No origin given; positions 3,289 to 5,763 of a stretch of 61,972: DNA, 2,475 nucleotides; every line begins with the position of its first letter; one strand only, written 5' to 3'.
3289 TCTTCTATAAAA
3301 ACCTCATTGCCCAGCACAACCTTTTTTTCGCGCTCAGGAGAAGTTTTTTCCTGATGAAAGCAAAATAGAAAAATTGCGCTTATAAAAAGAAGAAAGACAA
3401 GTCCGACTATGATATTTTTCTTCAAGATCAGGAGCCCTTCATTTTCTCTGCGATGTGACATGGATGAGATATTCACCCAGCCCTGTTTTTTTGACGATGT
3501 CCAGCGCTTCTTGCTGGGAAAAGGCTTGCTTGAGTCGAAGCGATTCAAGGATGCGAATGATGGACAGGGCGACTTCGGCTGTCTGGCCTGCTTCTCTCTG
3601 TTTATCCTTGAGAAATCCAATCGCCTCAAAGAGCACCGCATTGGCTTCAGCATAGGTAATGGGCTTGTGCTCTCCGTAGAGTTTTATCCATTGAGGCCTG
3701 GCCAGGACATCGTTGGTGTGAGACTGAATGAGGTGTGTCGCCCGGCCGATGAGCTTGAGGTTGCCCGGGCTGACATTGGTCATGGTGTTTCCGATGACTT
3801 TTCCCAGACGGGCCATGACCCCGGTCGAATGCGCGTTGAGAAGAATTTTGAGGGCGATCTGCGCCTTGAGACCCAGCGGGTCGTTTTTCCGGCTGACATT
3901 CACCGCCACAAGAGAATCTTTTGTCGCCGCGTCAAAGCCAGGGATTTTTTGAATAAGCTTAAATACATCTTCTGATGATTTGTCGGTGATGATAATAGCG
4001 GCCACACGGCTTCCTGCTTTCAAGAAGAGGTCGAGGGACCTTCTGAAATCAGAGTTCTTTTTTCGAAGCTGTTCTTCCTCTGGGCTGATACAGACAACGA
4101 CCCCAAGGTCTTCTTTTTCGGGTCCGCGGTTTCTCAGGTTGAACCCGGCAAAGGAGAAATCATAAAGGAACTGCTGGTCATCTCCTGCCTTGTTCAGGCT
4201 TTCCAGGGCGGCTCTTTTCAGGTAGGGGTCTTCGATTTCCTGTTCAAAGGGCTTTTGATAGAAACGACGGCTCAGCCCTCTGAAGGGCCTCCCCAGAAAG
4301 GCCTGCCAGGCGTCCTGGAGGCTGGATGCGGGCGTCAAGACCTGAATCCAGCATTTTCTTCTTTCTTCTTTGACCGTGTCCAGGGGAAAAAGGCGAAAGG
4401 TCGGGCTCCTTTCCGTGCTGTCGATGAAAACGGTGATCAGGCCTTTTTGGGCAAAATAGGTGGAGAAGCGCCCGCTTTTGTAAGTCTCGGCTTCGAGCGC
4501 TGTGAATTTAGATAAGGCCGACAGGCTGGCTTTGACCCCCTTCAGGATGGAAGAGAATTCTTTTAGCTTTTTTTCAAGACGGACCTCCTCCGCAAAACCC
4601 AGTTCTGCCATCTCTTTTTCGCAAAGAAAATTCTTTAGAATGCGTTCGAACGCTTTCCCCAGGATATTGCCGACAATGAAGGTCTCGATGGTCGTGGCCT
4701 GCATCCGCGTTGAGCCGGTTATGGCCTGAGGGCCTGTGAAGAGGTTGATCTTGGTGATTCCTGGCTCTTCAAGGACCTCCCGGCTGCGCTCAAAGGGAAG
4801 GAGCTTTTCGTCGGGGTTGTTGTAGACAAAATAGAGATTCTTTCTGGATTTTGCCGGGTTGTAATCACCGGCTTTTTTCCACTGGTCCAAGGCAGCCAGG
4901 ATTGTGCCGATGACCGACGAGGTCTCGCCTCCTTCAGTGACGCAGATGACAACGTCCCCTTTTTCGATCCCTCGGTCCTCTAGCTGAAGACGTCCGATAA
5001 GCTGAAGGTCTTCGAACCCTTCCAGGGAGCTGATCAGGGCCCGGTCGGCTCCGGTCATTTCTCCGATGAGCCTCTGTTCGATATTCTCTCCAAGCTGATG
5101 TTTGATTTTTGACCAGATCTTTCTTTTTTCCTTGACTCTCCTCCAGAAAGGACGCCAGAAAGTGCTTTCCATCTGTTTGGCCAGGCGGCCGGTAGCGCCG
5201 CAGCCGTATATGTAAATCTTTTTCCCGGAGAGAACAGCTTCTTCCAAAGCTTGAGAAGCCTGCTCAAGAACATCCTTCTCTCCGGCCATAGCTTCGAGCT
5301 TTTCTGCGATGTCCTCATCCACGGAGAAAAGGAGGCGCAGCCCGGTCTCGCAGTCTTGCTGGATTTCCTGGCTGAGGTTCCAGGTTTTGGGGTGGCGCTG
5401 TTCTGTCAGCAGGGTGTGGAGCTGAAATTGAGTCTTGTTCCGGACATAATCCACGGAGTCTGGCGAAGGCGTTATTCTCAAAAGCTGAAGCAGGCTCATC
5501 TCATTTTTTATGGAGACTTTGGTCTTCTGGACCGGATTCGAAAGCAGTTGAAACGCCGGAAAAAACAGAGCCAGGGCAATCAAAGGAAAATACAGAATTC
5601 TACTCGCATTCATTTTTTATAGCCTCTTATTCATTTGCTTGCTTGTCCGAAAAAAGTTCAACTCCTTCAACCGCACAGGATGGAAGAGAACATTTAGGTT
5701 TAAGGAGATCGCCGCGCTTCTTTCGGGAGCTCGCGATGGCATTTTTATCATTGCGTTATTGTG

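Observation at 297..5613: Signal-peptide-bearing MurQ/GckR-like tandem-SIS protein clustered with a NamZ-like muramidase and an M28/PA peptidase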

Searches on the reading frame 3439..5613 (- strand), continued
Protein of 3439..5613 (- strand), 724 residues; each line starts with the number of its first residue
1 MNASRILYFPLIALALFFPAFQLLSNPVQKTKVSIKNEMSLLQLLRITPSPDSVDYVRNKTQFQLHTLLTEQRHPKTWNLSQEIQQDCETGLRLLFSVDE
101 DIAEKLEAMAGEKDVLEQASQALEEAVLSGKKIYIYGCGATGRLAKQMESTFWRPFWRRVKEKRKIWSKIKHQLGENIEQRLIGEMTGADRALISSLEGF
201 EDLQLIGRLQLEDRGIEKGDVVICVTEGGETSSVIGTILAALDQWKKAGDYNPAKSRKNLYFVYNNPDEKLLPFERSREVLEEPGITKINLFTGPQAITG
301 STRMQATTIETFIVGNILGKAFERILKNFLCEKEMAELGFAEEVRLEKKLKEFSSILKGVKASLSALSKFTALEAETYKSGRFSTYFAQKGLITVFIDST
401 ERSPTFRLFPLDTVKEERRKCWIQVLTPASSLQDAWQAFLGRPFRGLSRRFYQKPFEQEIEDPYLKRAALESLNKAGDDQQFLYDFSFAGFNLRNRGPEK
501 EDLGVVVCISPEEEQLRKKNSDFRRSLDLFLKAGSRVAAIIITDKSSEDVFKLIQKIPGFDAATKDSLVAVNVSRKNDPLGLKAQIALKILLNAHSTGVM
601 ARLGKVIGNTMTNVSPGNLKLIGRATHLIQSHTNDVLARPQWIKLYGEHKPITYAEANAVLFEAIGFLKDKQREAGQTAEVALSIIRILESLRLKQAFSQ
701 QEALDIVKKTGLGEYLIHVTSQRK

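Call 49: find_related_loci(query=A2, collection=genome_contigs, flank=10000)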
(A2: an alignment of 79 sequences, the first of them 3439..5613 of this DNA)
Query A2 (724 aa) in genome_contigs; peptide patterns used: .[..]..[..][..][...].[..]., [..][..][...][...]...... (x = any residue, [..] = any of these).
600 stretches matched a pattern (row limit reached: there are more); 583 encode a relative of the query (tblastn E <= 1e-3); the best 80 are kept; 80 distinct loci.
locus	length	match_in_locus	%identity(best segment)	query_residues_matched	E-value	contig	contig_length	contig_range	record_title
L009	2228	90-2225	71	11-722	0e+0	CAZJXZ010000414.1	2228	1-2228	MAG TPA_asm: uncultured Eubacteriales bacterium isolate binchicken_co383_20 genome assembly, contig: NODE_41188_length_2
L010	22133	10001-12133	68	11-721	0e+0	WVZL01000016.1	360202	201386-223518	MAG: Candidatus Aminicenantes bacterium isolate CS4-C018 C_merged_R1_(paired)_contig_11689, whole genome shotgun sequenc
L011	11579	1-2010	70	53-722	0e+0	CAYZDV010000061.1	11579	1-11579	MAG TPA_asm: uncultured Eubacteriales bacterium isolate binchicken_co360_50 genome assembly, contig: NODE_844_length_115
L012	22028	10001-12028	67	49-724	0e+0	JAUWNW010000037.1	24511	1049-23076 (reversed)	MAG: Candidatus Aminicenantes bacterium isolate CSMAG_2434 CSMAG_2434_k141_1003341_length_24511_cov_9.0000, whole genome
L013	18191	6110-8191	72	29-722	0e+0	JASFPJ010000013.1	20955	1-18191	MAG: Candidatus Aminicenantes bacterium isolate D0819M58metaG_Bin_295 D0819M58metaG_FD_scaffold_164_c1, whole genome sho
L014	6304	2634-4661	67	49-724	0e+0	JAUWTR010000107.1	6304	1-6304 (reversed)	MAG: Candidatus Aminicenantes bacterium isolate CSMAG_2585 CSMAG_2585_k127_8758280_length_6304_cov_79.0000, whole genome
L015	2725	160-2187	67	49-724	0e+0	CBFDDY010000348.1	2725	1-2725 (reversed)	MAG TPA_asm: uncultured bacterium isolate SRR26215676_concoct_178 genome assembly, contig: ERZ25073495.74082, whole geno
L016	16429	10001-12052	68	40-723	0e+0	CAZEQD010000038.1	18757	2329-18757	MAG TPA_asm: uncultured Eubacteriales bacterium isolate binchicken_co19_621 genome assembly, contig: NODE_4672_length_18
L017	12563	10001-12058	65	27-720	0e+0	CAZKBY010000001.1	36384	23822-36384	MAG TPA_asm: uncultured Eubacteriales bacterium isolate binchicken_co274_232 genome assembly, contig: NODE_2945_length_3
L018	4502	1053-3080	67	40-724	0e+0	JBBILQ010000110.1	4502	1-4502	MAG: Candidatus Aminicenantes bacterium isolate RVF170221_bin_212 NODE_15572_length_4502_cov_6.309197, whole genome shot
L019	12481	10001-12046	66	40-721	0e+0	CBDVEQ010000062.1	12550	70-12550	MAG TPA_asm: uncultured bacterium isolate SRR22302360_binner13_Refined_25 genome assembly, contig: ERZ25073602.1549, who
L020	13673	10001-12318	72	3-722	0e+0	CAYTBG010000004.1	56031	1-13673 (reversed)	MAG TPA_asm: uncultured Eubacteriales bacterium isolate SRP068000_co2_7 genome assembly, contig: NODE_125_length_56031_c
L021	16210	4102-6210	62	11-716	0e+0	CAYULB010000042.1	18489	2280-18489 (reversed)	MAG TPA_asm: uncultured Eubacteriales bacterium isolate SRP141376_co1_340 genome assembly, contig: NODE_6270_length_1848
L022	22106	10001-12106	62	7-719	0e+0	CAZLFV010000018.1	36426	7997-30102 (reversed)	MAG TPA_asm: uncultured Eubacteriales bacterium isolate SRP231805_co1_145 genome assembly, contig: NODE_374_length_36426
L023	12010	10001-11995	64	49-720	0e+0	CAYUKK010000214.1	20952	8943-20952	MAG TPA_asm: uncultured Eubacteriales bacterium isolate SRP231805_co4_152 genome assembly, contig: k141_314386, whole ge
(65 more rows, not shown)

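Call 73: search_protein_families(library=pfam, proteins=[P0154, P0185, P0196, P0214, P0222, P0231, P0225, P0177, P0193], max_evalue=0.0001)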
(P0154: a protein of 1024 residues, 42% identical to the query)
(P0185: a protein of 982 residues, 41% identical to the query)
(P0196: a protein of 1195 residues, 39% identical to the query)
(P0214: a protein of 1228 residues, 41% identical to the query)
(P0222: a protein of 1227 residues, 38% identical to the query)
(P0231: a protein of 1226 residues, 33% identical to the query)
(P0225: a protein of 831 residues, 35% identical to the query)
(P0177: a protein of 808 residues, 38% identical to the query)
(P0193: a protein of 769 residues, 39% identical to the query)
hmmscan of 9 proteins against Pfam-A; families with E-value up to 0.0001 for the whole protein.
P0154 (1024 aa): 2 families
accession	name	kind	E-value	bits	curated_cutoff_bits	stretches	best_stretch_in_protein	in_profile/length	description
PF22645.1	GKRP_SIS_N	-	2.1e-08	34.3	27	1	424-542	5-111/113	Glucokinase regulatory protein N-terminal SIS domain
PF13580.11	SIS_2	-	4.1e-08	33.8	27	1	406-548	5-131/138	SIS domain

P0185 (982 aa): 2 families
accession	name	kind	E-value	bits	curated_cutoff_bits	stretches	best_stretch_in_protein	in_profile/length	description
PF07221.17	GlcNAc_2-epim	-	2.7e-54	185.2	23.4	1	29-373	1-340/347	N-acylglucosamine 2-epimerase (GlcNAc 2-epimerase)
PF22645.1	GKRP_SIS_N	-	1.1e-08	35.2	27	1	467-578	9-107/113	Glucokinase regulatory protein N-terminal SIS domain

P0196 (1195 aa): 1 family
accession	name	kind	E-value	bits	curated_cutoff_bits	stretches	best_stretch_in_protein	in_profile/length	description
PF22645.1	GKRP_SIS_N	-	7.7e-12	45.4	27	1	74-188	5-109/113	Glucokinase regulatory protein N-terminal SIS domain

P0214 (1228 aa): 5 families
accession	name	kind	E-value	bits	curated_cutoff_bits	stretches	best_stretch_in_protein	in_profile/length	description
PF02836.23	Glyco_hydro_2_C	-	1.1e-26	94.1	21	1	134-344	3-220/302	Glycosyl hydrolases family 2, TIM barrel domain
PF22645.1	GKRP_SIS_N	-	8.3e-13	48.5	27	1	719-826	4-107/113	Glucokinase regulatory protein N-terminal SIS domain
PF16355.11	DUF4982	-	5.1e-08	33.2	23.9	1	475-535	1-57/61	Domain of unknown function (DUF4982)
PF13580.11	SIS_2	-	2.6e-06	27.9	27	1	715-838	19-133/138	SIS domain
PF00703.27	Glyco_hydro_2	-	2e-05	25.7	23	1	34-115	6-95/109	Glycosyl hydrolases family 2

P0222 (1227 aa): 4 families
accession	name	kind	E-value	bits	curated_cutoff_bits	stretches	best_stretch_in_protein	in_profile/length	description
PF16126.11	DUF4838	-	2.4e-98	329.7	26.6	1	146-496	1-325/325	Domain of unknown function (DUF4838)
PF03648.19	Glyco_hydro_67N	-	3e-11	44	24.3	1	39-136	20-119/120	Glycosyl hydrolase family 67 N-terminus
PF22645.1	GKRP_SIS_N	-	5.8e-10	39.4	27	1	706-823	4-111/113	Glucokinase regulatory protein N-terminal SIS domain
PF13580.11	SIS_2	-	6.7e-05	23.4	27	0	705-829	22-131/138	SIS domain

P0231 (1226 aa): 1 family
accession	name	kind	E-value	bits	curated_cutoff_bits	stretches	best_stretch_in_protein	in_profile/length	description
PF22645.1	GKRP_SIS_N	-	9.1e-12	45.2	27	1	77-189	9-111/113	Glucokinase regulatory protein N-terminal SIS domain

P0225 (831 aa): 1 family
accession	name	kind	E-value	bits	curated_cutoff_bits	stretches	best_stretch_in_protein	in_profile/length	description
PF22645.1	GKRP_SIS_N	-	4.6e-10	39.7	27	1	336-440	6-107/113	Glucokinase regulatory protein N-terminal SIS domain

P0177 (808 aa): 2 families
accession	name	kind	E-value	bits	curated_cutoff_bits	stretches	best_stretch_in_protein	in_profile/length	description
PF22645.1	GKRP_SIS_N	-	3.1e-07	30.6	27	1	163-274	11-107/113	Glucokinase regulatory protein N-terminal SIS domain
PF13580.11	SIS_2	-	4.7e-06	27.1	27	0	149-285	16-132/138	SIS domain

P0193 (769 aa): 4 families
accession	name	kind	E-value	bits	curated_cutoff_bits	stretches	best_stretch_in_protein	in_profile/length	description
PF00583.31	Acetyltransf_1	-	6e-13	49.5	20.7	1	645-746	17-116/116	Acetyltransferase (GNAT) family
PF22645.1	GKRP_SIS_N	-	7.3e-12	45.5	27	1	80-177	11-108/113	Glucokinase regulatory protein N-terminal SIS domain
PF13508.13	Acetyltransf_7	-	8.9e-07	29.6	27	1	666-748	7-84/84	Acetyltransferase (GNAT) domain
PF08445.16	FR47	-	1.2e-05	25.7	22.1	1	687-747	19-78/86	FR47-like protein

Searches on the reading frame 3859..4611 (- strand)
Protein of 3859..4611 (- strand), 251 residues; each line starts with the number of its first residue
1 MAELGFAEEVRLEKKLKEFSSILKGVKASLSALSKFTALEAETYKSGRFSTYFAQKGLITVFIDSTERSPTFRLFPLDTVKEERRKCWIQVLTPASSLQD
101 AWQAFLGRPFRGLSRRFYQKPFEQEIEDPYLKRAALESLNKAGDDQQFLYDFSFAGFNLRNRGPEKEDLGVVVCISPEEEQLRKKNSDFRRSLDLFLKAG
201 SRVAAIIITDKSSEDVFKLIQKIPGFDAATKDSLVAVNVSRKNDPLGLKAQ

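Call 41: search_solved_structures(query=A3, max_evalue=10, show_alignments=4)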
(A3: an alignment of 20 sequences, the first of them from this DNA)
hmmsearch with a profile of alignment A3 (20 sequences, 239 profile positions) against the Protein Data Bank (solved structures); distinct sequences matched with E-value up to 10: 5.
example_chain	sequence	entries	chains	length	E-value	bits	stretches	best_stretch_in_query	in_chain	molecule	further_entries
6ekk_C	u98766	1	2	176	0.62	12.8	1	163-218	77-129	Ras-related protein Rab-35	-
3tw8_B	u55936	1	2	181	0.64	12.8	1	163-218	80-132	Ras-related protein Rab-35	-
6if2_B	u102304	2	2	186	0.68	12.7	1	163-218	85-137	Ras-related protein Rab-35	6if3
2lja_A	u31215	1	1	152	0.77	12.5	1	76-132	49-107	Putative thiol-disulfide oxidoreductase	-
4v3p_LX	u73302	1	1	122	1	12.1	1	139-210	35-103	60S ribosomal protein L23a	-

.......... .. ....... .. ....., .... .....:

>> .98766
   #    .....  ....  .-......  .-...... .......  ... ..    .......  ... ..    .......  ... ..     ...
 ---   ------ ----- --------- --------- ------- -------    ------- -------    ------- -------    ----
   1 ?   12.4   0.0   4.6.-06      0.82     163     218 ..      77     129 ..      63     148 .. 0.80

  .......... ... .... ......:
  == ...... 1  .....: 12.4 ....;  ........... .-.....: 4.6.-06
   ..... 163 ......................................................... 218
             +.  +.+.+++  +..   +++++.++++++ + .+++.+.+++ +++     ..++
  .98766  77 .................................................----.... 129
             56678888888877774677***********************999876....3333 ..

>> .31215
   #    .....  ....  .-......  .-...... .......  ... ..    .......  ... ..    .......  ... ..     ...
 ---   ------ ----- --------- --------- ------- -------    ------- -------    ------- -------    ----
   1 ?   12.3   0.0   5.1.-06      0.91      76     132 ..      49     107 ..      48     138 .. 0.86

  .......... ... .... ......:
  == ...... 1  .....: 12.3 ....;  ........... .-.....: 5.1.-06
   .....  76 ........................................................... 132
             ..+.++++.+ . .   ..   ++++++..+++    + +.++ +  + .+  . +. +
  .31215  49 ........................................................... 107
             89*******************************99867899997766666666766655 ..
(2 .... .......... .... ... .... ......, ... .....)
